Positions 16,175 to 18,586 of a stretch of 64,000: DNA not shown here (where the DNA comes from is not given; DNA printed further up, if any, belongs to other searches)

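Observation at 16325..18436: Secreted NHL beta-propeller fused to a Yip1-like polytopic membrane domain inside a sugar ABC operon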

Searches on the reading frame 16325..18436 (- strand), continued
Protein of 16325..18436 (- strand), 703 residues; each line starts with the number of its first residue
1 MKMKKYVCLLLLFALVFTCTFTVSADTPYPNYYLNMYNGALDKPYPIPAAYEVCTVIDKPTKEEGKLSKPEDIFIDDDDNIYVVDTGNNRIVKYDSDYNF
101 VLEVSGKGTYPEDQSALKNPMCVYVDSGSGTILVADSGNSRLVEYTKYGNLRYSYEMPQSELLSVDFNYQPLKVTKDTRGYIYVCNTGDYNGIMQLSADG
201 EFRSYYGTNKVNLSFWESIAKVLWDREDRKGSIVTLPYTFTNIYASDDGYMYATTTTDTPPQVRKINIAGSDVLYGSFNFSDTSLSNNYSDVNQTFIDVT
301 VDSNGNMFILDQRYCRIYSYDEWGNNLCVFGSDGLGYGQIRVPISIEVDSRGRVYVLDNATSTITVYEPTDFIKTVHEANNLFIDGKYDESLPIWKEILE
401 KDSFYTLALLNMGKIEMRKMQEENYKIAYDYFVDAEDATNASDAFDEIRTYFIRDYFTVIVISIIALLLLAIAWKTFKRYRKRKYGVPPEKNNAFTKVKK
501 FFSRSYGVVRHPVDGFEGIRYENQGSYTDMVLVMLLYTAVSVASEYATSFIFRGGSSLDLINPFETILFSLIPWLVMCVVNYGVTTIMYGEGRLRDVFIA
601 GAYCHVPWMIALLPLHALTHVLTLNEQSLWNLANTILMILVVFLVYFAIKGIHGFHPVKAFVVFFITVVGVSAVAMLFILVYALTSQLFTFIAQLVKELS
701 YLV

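Call 44: search_protein_families(library=pfam, proteins=[L072:3701-5200:+, L014:4117-5235:+, L026:2245-3684:+, L009:16760-17566:+, L054:16983-18911:+, L025:2741-4267:+, L056:20827-21849:+, L069:10609-11667:+, L054:20591-21244:+, L002:225-1316:+], max_evalue=0.0001)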
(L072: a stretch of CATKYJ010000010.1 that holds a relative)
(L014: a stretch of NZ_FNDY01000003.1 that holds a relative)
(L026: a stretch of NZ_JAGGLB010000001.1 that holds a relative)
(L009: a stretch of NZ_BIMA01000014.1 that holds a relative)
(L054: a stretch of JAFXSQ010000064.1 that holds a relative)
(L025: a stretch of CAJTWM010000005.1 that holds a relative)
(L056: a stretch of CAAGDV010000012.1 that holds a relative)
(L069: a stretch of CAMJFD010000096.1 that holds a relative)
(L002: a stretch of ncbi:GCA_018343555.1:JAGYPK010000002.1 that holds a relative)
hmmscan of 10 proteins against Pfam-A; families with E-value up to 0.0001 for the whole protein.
L072:3701-5200:+ (500 aa): 1 family
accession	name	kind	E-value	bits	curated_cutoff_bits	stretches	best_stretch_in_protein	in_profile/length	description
PF01547.30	SBP_bac_1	-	1.2e-13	52.2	26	1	123-408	39-306/307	Bacterial extracellular solute-binding protein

L014:4117-5235:+ (373 aa): 5 families
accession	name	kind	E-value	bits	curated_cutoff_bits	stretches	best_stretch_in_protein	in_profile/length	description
PF00005.33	ABC_tran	-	3.1e-31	109.3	25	1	26-167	2-136/137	ABC transporter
PF17912.7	OB_MalK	-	8e-12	46.3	27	1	241-298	1-53/53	MalK OB fold domain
PF08402.16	TOBE_2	-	4.5e-07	30.3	21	1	291-363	1-76/76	TOBE domain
PF13304.12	AAA_21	-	1.3e-06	29.1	27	0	138-200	236-300/304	AAA domain, putative AbiEii toxin, Type IV TA system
PF02463.25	SMC_N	-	1.8e-05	24.7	40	0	34-211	23-209/220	RecF/RecN/SMC N terminal domain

L026:2245-3684:+ (480 aa): 0 families

L009:16760-17566:+ (269 aa): 2 families
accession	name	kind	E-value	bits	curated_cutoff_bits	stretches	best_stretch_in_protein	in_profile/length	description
PF00072.30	Response_reg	-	1.1e-27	96.9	30.2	1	38-146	1-110/111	Response regulator receiver domain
PF00486.34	Trans_reg_C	-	1.7e-24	86.1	26.2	1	186-262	1-77/77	Transcriptional regulatory protein, C terminal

L054:16983-18911:+ (643 aa): 1 family
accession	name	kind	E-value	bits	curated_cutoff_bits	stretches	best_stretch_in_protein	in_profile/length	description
PF18259.7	CBM65_1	-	8.7e-59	197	25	3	273-382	5-113/113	Carbohydrate binding module 65 domain 1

L025:2741-4267:+ (509 aa): 2 families
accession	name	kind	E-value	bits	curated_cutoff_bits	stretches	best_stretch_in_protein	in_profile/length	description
PF02156.21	Glyco_hydro_26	-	2.1e-66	224.8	20.2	1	186-498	2-311/311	Glycosyl hydrolase family 26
PF16990.11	CBM_35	-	2.4e-19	70.3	28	1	51-168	2-119/121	Carbohydrate binding module (family 35)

L056:20827-21849:+ (341 aa): 3 families
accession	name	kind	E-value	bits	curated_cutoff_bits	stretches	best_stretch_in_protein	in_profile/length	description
PF13377.12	Peripla_BP_3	-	2.3e-28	99.8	26.5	1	181-337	2-167/167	Periplasmic binding protein-like domain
PF00532.27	Peripla_BP_1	-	2.5e-11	44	22.2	1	67-325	3-270/281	Periplasmic binding proteins and sugar binding domain of LacI family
PF00356.27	LacI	-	3.6e-11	43.1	27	1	9-52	1-44/46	Bacterial regulatory proteins, lacI family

L069:10609-11667:+ (353 aa): 1 family
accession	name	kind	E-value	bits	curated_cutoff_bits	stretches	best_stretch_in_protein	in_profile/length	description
PF04041.19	Glyco_hydro_130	-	6.9e-73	245.8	26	1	25-338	6-319/320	beta-1,4-mannooligosaccharide phosphorylase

L054:20591-21244:+ (218 aa): 1 family
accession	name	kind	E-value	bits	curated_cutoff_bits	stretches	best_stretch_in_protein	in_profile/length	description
PF04854.19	DUF624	-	2.2e-12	47.4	24.2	1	25-94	3-76/77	Protein of unknown function, DUF624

L002:225-1316:+ (364 aa): 5 families
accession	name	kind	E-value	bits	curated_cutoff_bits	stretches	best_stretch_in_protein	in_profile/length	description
PF01408.29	GFO_IDH_MocA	-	5.1e-33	114.8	24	1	26-145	1-120/120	Oxidoreductase family, NAD-binding Rossmann fold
PF22725.1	GFO_IDH_MocA_C3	-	7.2e-31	107.2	27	1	154-279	2-123/124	GFO/IDH/MocA C-terminal domain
PF02894.22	GFO_IDH_MocA_C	-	1.5e-22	80.9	22.9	1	157-362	1-218/218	Oxidoreductase family, C-terminal alpha/beta domain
PF22685.1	Gal80p_C-like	-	2e-05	25.2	29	1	151-243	1-92/152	Gal80p, C-terminal domain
PF03447.22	NAD_binding_3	-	3.7e-05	24.8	24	1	32-142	1-114/116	Homoserine dehydrogenase, NAD binding domain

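Call 46: search_protein_families(library=pfam, proteins=[L016:20502-21851:+, L055:2872-3960:+, L009:17542-18951:+, L058:19488-20696:+, L022:17948-20734:+, L063:3201-4841:-, L064:16867-18768:+, L073:2161-3504:-, L060:542-1264:+, L064:21070-21714:+], max_evalue=0.0001)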
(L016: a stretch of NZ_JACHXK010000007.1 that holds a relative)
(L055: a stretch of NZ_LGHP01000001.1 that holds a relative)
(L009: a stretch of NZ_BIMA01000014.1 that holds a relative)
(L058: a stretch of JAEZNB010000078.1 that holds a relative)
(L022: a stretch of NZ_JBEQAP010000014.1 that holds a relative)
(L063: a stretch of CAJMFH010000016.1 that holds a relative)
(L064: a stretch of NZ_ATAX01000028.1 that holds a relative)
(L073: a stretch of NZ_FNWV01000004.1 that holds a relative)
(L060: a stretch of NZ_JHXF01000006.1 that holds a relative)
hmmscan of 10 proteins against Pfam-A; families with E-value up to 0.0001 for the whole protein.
L016:20502-21851:+ (450 aa): 1 family
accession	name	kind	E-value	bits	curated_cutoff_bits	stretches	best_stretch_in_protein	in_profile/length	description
PF00296.26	Bac_luciferase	-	5.8e-47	161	27.9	1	42-297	19-249/314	Luciferase-like monooxygenase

L055:2872-3960:+ (363 aa): 1 family
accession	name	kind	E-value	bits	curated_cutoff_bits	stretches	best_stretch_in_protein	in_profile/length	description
PF00248.27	Aldo_ket_red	-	1.8e-79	267.3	24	1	57-350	2-289/291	Aldo/keto reductase family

L009:17542-18951:+ (470 aa): 3 families
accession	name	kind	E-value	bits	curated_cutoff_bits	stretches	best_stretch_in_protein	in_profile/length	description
PF02518.31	HATPase_c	-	2.2e-25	89.7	26.4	1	351-459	2-108/111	Histidine kinase-, DNA gyrase B-, and HSP90-like ATPase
PF00512.31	HisKA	-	1.5e-09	38.2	26.9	1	246-303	7-65/66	His Kinase A (phospho-acceptor) domain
PF00672.30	HAMP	-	5.4e-06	27.1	25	1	184-235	1-52/53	HAMP domain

L058:19488-20696:+ (403 aa): 1 family
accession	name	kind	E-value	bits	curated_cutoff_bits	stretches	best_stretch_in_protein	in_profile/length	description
PF13472.12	Lipase_GDSL_2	-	6.4e-16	59.8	32.9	1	69-233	1-178/178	GDSL-like Lipase/Acylhydrolase family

L022:17948-20734:+ (929 aa): 5 families
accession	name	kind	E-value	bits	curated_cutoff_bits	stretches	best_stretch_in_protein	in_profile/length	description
PF18438.7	Glyco_hydro_38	-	1.6e-37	128.5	28.4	1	424-532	3-110/111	Glycosyl hydrolases family 38 C-terminal domain 1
PF01074.27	Glyco_hydro_38N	-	9.3e-30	104.4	25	1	28-290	3-257/270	Glycosyl hydrolases family 38 N-terminal domain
PF07748.19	Glyco_hydro_38C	-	1e-19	72.1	25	1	552-778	1-200/206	Glycosyl hydrolases family 38 C-terminal domain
PF09261.16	Alpha-mann_mid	-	9.5e-16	58.1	31.1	1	317-406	6-94/96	Alpha mannosidase middle domain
PF17677.7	Glyco_hydro38C2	-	4.1e-10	40.1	22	1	853-921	2-72/72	Glycosyl hydrolases family 38 C-terminal beta sandwich domain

L063:3201-4841:- (547 aa): 2 families
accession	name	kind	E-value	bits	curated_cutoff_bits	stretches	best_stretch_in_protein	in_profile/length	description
PF04616.20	Glyco_hydro_43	-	4.9e-97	325.2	32.2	1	24-312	1-288/288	Glycosyl hydrolases family 43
PF17851.8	GH43_C2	-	1.2e-36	126.7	22.7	1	343-538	3-202/203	Beta xylosidase C-terminal Concanavalin A-like domain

L064:16867-18768:+ (634 aa): 3 families
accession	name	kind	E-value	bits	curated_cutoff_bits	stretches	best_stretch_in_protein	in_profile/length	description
PF03009.23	GDPD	-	3.9e-49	168.4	23.6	1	386-609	1-243/244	Glycerophosphoryl diester phosphodiesterase family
PF10110.14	GPDPase_memb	-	8.1e-28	97.5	29.6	1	37-353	4-318/321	Membrane domain of glycerophosphoryl diester phosphodiesterase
PF13653.12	GDPD_2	-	1.5e-08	35.3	27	1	580-609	1-30/30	Glycerophosphoryl diester phosphodiesterase family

L073:2161-3504:- (448 aa): 2 families
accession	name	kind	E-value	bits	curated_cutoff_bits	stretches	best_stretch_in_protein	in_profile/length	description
PF12698.13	ABC2_membrane_3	-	2.9e-31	109.3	31.6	1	21-418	3-346/347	ABC-2 family transporter protein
PF12679.13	ABC2_membrane_2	-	2.6e-12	47.1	27.2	1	7-363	2-205/283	ABC-2 family transporter protein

L060:542-1264:+ (241 aa): 1 family
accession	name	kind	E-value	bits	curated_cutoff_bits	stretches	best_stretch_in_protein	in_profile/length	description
PF01048.26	PNP_UDP_1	-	1e-40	140.1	25.1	1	21-229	2-220/233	Phosphorylase superfamily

L064:21070-21714:+ (215 aa): 1 family
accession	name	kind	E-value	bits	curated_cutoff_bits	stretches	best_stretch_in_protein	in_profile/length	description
PF00297.29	Ribosomal_L3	-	5e-14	52.5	22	1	104-189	209-291/369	Ribosomal protein L3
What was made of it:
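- Many loci carry their own LacI or two-component regulators (calls 44, 46), so transcriptional sensing is covered elsewhere.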

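Call 63: search_protein_families(library=pfam, proteins=[L035:12149-17323:+, L039:12114-15899:+, L045:3400-7029:+, L027:12170-15631:+, L033:11890-15171:+, L046:4703-7408:+, L046:7412-10594:+], max_evalue=0.001)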
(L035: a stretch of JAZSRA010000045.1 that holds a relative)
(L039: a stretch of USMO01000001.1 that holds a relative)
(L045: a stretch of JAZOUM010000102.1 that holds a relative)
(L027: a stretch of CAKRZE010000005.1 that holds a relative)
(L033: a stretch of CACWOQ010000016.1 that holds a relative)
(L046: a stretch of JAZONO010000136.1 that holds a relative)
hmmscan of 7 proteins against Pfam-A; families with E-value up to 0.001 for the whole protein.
L035:12149-17323:+ (1725 aa): 1 family
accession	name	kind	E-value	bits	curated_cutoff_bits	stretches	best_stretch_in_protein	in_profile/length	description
PF18952.6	DUF5696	-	2.8e-118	396.5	25.6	2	508-1010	132-580/612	Family of unknown function (DUF5696)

L039:12114-15899:+ (1262 aa): 1 family
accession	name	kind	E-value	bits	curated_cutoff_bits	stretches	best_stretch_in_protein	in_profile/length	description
PF18952.6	DUF5696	-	1.5e-130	437.1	25.6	2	482-952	134-577/612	Family of unknown function (DUF5696)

L045:3400-7029:+ (1210 aa): 1 family
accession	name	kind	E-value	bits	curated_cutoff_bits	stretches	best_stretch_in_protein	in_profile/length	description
PF18952.6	DUF5696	-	5.7e-124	415.3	25.6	2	705-1011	275-576/612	Family of unknown function (DUF5696)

L027:12170-15631:+ (1154 aa): 1 family
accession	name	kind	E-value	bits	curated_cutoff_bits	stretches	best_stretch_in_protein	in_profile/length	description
PF18952.6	DUF5696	-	2.4e-143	479.3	25.6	3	500-970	133-576/612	Family of unknown function (DUF5696)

L033:11890-15171:+ (1094 aa): 1 family
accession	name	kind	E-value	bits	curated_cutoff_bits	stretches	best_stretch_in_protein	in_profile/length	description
PF18952.6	DUF5696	-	2.8e-135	452.7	25.6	2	463-948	129-580/612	Family of unknown function (DUF5696)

L046:4703-7408:+ (902 aa): 3 families
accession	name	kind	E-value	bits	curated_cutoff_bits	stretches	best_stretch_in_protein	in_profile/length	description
PF04893.22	Yip1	-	1.9e-11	44.6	28.6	1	707-876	2-170/173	Yip1 domain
PF01436.27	NHL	-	4.9e-10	39.4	20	1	84-110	2-28/28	NHL repeat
PF25021.1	TEN_NHL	-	2e-05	24.2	27.1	0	288-316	326-354/357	Teneurin NHL domain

L046:7412-10594:+ (1061 aa): 1 family
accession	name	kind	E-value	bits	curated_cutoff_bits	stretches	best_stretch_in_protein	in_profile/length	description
PF18952.6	DUF5696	-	1.8e-170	568.9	25.6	1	447-1058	19-612/612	Family of unknown function (DUF5696)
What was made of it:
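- Tried and rejected: Pfam on the unusually long DUF5696 variants (up to 1725 aa) and on a 902-aa NHL-Yip1 variant found no extra annotated domains that could hint at substrate (call 63).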

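Call 77: search_protein_families(library=pfam, proteins=[L011:6788-9982:+, L011:4733-6787:+, L011:1560-4736:+, L011:14-1537:+, L036:8229-9548:+, L036:7055-8185:+], max_evalue=0.001)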
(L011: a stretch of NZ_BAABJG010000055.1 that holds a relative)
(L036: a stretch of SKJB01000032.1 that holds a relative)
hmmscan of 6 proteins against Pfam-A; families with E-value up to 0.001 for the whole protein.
L011:6788-9982:+ (1064 aa): 1 family
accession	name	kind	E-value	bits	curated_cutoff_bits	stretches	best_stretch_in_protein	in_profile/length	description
PF17132.9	Glyco_hydro_106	-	1.3e-20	74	29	1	203-472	269-541/743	alpha-L-rhamnosidase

L011:4733-6787:+ (684 aa): 3 families
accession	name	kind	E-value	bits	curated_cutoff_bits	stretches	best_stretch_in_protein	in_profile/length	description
PF02449.21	Glyco_hydro_42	-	2.3e-143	478.5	21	1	14-391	1-376/376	Beta-galactosidase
PF08532.16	Glyco_hydro_42M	-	1.4e-66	224.4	25.8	1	403-612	2-206/207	Beta-galactosidase trimerisation domain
PF08533.16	Glyco_hydro_42C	-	3e-09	36.9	21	1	621-676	1-55/58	Beta-galactosidase C-terminal domain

L011:1560-4736:+ (1058 aa): 6 families
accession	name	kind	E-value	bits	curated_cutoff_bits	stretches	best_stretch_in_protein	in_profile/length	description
PF02836.23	Glyco_hydro_2_C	-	4.4e-99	331.9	21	1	335-619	1-302/302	Glycosyl hydrolases family 2, TIM barrel domain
PF02929.23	Bgal_small_N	-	4e-69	233.5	25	1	750-1019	2-248/248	Beta galactosidase small chain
PF02837.24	Glyco_hydro_2_N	-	2.4e-46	158.2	28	1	49-216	2-169/169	Glycosyl hydrolases family 2, sugar binding domain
PF16353.11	LacZ_4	-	3.8e-24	85.2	27.3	1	629-716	1-85/87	Beta-galactosidase, domain 4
PF00703.27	Glyco_hydro_2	-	7.9e-13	49.6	23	1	218-333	1-109/109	Glycosyl hydrolases family 2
PF22666.2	Glyco_hydro_2_N2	-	3.2e-10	40.8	27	1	121-190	51-122/167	Glycosyl hydrolase 2 galactose-binding domain-like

L011:14-1537:+ (507 aa): 0 families

L036:8229-9548:+ (439 aa): 1 family
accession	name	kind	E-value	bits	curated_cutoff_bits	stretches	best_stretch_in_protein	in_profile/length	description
PF00724.26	Oxidored_FMN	-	6.3e-24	85.3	27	1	34-327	2-300/342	NADH:flavin oxidoreductase / NADH oxidase family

L036:7055-8185:+ (376 aa): 1 family
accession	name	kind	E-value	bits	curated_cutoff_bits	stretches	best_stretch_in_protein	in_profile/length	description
PF00266.25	Aminotran_5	-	1.4e-31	110.2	21.5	1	33-334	34-338/371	Aminotransferase class-V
